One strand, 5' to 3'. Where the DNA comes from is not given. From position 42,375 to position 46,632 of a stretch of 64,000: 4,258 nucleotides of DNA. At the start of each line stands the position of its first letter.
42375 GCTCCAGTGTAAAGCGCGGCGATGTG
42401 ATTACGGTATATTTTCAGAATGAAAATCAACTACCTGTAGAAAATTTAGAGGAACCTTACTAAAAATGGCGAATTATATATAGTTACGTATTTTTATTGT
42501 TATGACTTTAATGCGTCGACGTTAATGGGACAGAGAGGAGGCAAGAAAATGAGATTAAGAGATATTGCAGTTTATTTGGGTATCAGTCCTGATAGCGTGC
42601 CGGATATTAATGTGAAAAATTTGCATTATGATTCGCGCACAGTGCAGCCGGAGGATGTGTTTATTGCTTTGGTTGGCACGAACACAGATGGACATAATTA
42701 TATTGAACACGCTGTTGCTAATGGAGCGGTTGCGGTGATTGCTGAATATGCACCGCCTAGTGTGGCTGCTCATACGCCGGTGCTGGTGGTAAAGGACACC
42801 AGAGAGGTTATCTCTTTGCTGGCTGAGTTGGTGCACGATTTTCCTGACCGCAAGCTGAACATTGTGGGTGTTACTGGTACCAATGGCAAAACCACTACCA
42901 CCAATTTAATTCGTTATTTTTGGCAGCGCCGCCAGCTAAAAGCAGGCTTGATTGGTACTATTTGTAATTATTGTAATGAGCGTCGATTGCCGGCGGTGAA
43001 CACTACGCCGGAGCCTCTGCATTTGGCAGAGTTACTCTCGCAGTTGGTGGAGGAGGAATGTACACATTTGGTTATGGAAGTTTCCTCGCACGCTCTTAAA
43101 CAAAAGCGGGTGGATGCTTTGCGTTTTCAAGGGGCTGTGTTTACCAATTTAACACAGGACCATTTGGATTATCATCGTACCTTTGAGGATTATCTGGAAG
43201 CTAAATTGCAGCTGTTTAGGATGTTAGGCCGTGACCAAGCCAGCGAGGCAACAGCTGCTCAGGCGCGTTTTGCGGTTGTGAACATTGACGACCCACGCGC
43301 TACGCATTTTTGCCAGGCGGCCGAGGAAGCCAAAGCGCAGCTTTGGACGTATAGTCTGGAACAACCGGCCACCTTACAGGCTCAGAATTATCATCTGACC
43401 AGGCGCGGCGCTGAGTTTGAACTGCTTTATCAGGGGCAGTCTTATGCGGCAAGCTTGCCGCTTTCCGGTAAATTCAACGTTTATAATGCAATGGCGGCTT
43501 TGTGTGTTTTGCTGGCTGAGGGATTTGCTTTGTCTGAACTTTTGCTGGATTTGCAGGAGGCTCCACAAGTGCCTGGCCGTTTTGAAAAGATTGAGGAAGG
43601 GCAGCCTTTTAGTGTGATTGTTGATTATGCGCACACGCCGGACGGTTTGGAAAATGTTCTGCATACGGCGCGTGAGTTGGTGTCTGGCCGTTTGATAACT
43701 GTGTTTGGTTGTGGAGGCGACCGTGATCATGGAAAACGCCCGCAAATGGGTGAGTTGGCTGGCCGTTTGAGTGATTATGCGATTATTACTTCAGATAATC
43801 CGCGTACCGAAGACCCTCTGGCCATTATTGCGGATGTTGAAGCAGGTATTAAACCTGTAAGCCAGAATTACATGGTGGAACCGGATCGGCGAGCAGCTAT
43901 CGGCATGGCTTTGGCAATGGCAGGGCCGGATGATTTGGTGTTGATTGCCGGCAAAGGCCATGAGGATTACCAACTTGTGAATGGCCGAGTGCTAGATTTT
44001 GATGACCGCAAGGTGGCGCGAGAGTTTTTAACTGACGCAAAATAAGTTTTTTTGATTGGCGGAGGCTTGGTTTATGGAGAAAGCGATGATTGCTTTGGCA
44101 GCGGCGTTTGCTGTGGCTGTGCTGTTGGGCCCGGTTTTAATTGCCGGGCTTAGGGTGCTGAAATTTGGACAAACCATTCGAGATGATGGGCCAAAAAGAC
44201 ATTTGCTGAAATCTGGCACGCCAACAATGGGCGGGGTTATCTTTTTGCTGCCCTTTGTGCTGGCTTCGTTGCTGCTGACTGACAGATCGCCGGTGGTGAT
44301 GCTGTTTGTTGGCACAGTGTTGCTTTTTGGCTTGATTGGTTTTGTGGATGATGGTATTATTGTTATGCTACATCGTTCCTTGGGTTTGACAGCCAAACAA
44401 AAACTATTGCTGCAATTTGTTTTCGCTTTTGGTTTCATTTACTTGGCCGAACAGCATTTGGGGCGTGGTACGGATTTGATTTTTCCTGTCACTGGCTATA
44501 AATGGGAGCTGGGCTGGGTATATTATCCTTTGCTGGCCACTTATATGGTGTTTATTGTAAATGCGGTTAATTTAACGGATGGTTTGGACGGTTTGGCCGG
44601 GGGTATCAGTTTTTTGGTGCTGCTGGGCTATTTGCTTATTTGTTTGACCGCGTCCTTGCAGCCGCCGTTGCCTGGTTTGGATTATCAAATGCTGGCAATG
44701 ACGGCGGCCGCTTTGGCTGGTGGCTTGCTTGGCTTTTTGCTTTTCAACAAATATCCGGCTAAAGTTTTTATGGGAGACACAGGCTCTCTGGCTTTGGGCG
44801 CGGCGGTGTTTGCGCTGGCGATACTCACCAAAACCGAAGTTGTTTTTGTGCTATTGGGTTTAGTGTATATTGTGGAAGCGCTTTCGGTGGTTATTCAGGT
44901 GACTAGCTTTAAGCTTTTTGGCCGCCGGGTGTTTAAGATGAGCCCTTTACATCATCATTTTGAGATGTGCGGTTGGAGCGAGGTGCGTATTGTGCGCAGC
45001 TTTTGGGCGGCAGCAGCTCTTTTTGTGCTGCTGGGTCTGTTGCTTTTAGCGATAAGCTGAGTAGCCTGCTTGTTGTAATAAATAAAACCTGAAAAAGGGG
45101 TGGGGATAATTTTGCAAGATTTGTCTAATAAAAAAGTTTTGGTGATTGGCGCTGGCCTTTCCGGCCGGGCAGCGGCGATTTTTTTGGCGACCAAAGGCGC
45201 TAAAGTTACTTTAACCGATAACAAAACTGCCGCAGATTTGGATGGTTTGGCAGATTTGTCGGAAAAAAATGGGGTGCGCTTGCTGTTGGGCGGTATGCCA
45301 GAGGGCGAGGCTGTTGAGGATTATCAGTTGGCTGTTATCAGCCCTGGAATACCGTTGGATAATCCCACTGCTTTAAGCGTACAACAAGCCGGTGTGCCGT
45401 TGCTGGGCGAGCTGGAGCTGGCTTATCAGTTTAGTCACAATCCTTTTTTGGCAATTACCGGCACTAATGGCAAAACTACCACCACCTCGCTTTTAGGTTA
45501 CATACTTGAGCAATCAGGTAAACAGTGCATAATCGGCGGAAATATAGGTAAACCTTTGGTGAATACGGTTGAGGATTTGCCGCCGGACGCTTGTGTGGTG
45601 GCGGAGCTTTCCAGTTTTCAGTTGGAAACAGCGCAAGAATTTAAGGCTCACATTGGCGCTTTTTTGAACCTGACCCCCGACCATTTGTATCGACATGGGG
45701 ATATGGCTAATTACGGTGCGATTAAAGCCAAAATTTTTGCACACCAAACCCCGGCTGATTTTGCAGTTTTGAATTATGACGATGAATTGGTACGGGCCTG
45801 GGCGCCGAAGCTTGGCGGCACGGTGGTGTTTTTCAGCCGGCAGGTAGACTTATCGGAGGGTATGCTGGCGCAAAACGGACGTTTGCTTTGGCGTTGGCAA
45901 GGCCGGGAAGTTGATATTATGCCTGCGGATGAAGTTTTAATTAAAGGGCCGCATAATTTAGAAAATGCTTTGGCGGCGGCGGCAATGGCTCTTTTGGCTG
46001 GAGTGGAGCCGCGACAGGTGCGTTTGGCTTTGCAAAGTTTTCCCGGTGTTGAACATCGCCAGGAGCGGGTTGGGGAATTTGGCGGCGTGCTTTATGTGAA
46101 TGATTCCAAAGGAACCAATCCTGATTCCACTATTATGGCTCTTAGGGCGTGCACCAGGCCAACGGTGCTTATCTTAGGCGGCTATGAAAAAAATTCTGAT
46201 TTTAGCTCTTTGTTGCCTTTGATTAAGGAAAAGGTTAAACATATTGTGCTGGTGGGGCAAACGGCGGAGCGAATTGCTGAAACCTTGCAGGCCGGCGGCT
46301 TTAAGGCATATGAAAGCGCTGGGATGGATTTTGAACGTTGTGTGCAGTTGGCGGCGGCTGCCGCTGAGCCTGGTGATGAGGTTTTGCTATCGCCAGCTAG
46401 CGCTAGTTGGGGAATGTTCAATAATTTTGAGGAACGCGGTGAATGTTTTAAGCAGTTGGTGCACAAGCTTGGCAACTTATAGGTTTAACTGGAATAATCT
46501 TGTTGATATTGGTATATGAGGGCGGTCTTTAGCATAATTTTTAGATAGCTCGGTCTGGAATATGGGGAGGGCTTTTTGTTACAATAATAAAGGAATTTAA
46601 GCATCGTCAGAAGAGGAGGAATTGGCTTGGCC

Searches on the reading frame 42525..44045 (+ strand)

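Call 61: search_protein_families(library=pfam, proteins=[window:42525-44045:+], max_evalue=0.00001)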
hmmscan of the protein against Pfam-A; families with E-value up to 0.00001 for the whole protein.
window:42525-44045:+ (506 aa): 3 families
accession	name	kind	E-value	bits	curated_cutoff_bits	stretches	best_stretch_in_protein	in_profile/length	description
PF08245.18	Mur_ligase_M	-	1.1e-58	199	24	1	116-328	1-199/200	Mur ligase middle domain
PF02875.26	Mur_ligase_C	-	4.6e-36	124.9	28.4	1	351-478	1-127/127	Mur ligase, glutamate ligase domain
PF01225.30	Mur_ligase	-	8.4e-10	39.3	21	1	30-101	2-92/95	Mur ligase family, catalytic domain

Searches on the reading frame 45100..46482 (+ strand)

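Call 61: search_protein_families(library=pfam, proteins=[window:45100-46482:+], max_evalue=0.00001)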
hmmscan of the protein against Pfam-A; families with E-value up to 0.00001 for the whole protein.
window:45100-46482:+ (460 aa): 3 families
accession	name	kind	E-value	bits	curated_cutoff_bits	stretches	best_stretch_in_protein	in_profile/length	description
PF08245.18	Mur_ligase_M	-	1.6e-28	100.5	24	1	119-297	1-200/200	Mur ligase middle domain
PF02875.26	Mur_ligase_C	-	1.9e-14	55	28.4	1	319-433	1-126/127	Mur ligase, glutamate ligase domain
PF21799.2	MurD-like_N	-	1.3e-11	45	27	1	11-103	1-88/88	Mur ligase MurD-like, N-terminal domain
